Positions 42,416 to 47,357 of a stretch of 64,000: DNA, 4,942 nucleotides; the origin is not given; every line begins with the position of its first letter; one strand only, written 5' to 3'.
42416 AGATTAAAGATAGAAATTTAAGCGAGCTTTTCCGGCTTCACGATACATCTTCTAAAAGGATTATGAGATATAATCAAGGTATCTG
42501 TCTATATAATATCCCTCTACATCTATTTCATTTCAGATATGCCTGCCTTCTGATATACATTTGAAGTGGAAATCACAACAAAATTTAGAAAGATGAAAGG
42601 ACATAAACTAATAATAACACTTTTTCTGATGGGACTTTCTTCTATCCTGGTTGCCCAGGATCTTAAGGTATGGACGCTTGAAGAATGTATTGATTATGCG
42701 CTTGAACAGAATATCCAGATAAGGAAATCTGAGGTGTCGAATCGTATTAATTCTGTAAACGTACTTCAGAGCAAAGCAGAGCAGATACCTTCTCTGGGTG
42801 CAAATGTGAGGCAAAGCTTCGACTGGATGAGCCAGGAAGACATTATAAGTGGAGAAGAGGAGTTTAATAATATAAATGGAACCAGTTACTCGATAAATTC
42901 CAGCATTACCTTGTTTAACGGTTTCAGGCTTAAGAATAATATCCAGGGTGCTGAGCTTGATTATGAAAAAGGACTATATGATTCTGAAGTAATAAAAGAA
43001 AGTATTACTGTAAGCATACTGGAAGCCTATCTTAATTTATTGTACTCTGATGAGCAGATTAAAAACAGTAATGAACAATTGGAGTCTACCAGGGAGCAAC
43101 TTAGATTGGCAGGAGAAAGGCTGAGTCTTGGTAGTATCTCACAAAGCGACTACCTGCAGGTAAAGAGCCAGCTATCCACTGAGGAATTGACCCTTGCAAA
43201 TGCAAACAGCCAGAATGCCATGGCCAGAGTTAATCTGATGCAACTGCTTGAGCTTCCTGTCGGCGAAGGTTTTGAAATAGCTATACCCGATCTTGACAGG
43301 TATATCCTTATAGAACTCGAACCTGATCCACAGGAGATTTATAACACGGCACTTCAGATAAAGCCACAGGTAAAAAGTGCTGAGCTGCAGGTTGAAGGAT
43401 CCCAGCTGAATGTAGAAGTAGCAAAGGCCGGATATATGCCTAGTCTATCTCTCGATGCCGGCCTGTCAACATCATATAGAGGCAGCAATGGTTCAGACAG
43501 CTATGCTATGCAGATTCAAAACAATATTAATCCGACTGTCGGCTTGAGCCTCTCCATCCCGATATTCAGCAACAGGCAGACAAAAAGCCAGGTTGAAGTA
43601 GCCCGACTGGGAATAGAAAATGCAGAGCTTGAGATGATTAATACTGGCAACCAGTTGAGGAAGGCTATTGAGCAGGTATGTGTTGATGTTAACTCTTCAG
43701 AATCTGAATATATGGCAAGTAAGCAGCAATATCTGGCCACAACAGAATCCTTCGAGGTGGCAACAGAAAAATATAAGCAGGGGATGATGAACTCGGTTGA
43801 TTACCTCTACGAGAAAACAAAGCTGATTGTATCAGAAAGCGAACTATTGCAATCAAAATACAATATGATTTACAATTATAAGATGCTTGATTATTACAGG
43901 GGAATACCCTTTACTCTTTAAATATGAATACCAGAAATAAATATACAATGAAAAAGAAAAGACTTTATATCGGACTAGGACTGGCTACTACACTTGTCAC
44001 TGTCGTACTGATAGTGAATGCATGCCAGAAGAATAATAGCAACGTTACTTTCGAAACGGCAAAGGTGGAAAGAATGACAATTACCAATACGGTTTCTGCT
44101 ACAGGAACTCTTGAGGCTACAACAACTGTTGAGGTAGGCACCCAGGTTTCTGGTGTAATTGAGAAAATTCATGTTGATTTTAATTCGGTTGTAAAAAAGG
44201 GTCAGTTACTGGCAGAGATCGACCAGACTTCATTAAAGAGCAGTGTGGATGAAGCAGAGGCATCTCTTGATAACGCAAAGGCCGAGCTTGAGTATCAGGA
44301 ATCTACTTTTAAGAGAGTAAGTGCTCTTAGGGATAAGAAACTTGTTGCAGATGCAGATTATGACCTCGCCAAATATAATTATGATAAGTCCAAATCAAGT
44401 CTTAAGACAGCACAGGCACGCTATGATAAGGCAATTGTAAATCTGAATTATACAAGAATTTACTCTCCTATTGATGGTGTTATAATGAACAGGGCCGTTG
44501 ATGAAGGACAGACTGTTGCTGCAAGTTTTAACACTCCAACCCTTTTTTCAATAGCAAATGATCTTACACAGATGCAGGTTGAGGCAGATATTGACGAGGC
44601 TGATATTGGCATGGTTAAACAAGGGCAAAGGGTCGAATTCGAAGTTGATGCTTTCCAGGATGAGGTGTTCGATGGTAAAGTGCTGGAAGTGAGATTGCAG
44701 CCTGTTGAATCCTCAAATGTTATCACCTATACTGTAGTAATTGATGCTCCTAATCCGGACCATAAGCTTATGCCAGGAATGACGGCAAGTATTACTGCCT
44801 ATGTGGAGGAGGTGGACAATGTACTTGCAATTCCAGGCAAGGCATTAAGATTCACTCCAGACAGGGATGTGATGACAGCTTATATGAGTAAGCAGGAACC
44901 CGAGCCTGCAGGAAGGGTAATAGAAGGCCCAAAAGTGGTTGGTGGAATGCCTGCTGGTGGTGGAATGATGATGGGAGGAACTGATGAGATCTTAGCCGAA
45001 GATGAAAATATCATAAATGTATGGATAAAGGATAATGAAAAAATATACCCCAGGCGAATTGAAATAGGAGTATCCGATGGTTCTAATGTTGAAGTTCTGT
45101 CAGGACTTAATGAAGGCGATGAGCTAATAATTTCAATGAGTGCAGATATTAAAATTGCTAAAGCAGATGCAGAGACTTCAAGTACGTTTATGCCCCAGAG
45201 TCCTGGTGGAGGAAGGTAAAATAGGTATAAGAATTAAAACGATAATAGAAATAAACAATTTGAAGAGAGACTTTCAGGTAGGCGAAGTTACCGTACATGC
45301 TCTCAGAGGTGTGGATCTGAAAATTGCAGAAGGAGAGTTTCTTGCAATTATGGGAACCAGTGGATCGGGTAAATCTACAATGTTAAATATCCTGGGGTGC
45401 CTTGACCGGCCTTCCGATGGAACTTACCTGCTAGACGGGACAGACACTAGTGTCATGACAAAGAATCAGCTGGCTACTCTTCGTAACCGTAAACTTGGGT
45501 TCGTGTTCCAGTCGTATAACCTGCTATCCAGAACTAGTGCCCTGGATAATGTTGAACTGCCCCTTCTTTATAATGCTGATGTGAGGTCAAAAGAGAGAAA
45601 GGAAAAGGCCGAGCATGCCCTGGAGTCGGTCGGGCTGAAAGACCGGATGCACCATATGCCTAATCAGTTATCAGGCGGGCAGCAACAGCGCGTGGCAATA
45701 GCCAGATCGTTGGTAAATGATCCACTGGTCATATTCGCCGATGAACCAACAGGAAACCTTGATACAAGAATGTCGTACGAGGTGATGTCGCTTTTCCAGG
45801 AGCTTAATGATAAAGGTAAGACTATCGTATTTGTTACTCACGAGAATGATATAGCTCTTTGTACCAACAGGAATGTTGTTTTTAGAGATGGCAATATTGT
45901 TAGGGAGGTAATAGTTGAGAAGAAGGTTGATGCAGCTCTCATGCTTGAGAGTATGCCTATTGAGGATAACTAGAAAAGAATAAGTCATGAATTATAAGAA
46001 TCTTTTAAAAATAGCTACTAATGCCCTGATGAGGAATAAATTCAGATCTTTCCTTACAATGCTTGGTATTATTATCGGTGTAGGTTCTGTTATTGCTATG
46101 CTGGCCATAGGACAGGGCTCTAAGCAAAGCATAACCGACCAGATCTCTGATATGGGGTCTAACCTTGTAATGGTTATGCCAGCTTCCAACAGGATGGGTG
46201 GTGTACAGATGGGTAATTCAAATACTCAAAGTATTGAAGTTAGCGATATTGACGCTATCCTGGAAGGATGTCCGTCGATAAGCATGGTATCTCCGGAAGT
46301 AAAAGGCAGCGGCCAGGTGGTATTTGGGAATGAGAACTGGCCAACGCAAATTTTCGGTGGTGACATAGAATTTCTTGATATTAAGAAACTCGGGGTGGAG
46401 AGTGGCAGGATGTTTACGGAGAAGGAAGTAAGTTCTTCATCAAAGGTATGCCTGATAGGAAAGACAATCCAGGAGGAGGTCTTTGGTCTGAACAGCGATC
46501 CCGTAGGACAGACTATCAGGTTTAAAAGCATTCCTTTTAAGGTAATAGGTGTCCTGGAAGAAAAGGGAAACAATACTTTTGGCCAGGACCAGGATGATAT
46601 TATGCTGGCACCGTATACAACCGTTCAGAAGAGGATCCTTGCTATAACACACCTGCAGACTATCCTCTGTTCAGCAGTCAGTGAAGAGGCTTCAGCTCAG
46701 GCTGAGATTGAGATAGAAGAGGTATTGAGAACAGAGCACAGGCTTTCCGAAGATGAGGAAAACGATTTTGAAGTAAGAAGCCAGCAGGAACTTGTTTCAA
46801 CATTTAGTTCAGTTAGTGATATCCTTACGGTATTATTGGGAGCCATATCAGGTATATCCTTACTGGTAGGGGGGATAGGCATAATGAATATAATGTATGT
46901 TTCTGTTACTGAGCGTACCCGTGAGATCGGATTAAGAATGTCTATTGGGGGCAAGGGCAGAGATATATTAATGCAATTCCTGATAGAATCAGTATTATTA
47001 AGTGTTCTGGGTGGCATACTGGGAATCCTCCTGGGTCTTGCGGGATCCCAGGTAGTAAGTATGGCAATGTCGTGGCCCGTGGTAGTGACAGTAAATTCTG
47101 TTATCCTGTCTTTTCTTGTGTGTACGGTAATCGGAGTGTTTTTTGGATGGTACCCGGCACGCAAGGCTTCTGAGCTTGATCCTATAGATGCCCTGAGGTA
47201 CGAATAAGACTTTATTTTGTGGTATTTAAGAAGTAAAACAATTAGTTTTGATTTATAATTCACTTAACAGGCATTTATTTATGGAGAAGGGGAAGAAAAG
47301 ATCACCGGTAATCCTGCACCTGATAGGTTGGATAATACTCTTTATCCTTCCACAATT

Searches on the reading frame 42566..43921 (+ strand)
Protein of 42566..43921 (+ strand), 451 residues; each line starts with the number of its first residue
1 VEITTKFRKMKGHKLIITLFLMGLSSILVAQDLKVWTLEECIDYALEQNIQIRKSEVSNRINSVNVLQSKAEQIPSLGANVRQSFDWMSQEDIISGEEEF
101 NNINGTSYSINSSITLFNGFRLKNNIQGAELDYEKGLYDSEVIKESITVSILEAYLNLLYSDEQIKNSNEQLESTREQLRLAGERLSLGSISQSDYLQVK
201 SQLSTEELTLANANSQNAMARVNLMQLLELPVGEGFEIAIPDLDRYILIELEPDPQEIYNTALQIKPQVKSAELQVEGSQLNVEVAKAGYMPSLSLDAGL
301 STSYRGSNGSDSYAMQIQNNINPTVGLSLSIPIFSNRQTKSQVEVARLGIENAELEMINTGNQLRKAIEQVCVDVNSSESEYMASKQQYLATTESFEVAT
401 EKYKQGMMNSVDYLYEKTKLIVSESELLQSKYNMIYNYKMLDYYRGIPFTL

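Call 70: search_protein_families(library=pfam, proteins=[window:42566-43921:+], max_evalue=0.00001)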
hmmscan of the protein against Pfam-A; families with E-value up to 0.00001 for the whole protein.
window:42566-43921:+ (451 aa): 1 family
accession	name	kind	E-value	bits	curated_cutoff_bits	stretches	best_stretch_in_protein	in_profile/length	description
PF02321.23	OEP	-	4.1e-51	173.9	22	2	256-444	2-185/187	Outer membrane efflux protein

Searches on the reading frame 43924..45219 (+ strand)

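Call 71: search_protein_families(library=pfam, proteins=[window:43924-45219:+], max_evalue=0.00001)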
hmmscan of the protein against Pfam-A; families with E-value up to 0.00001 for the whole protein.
window:43924-45219:+ (431 aa): 3 families
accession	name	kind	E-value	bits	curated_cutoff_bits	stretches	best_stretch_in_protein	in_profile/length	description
PF16576.10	HlyD_D23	-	1.3e-26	93.7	30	1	53-288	2-214/214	Barrel-sandwich domain of CusB or HlyD membrane-fusion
PF13437.12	HlyD_3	-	5.3e-18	66.2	22.2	1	179-284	2-105/106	HlyD family secretion protein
PF13533.13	Biotin_lipoyl_2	-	3.8e-06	27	29.8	1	71-100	3-32/32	Biotin-lipoyl like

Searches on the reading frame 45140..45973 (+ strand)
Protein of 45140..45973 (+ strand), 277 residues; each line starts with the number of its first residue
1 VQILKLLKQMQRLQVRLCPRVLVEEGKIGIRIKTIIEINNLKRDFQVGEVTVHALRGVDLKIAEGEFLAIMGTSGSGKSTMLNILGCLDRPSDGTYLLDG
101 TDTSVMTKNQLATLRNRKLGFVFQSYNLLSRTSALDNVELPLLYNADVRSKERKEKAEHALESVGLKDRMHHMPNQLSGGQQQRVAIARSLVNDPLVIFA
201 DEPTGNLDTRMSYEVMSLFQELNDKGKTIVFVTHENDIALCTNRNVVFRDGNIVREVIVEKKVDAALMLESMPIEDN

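Call 71: search_protein_families(library=pfam, proteins=[window:45140-45973:+], max_evalue=0.00001)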
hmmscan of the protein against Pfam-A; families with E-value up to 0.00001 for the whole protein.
window:45140-45973:+ (277 aa): 1 family
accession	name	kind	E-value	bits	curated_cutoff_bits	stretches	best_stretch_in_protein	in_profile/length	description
PF00005.33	ABC_tran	-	2.2e-32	112.9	25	1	55-204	1-136/137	ABC transporter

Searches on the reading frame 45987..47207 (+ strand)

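Call 71: search_protein_families(library=pfam, proteins=[window:45987-47207:+], max_evalue=0.00001)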
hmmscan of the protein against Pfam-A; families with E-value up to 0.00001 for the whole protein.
window:45987-47207:+ (406 aa): 2 families
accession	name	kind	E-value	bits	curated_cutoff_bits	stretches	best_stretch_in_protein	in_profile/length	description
PF12704.14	MacB_PCD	-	4.4e-50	171.3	27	1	21-245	1-206/207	MacB-like periplasmic core domain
PF02687.27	FtsX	-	9.1e-22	77.8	25.5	1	286-398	2-119/120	FtsX-like permease C-terminal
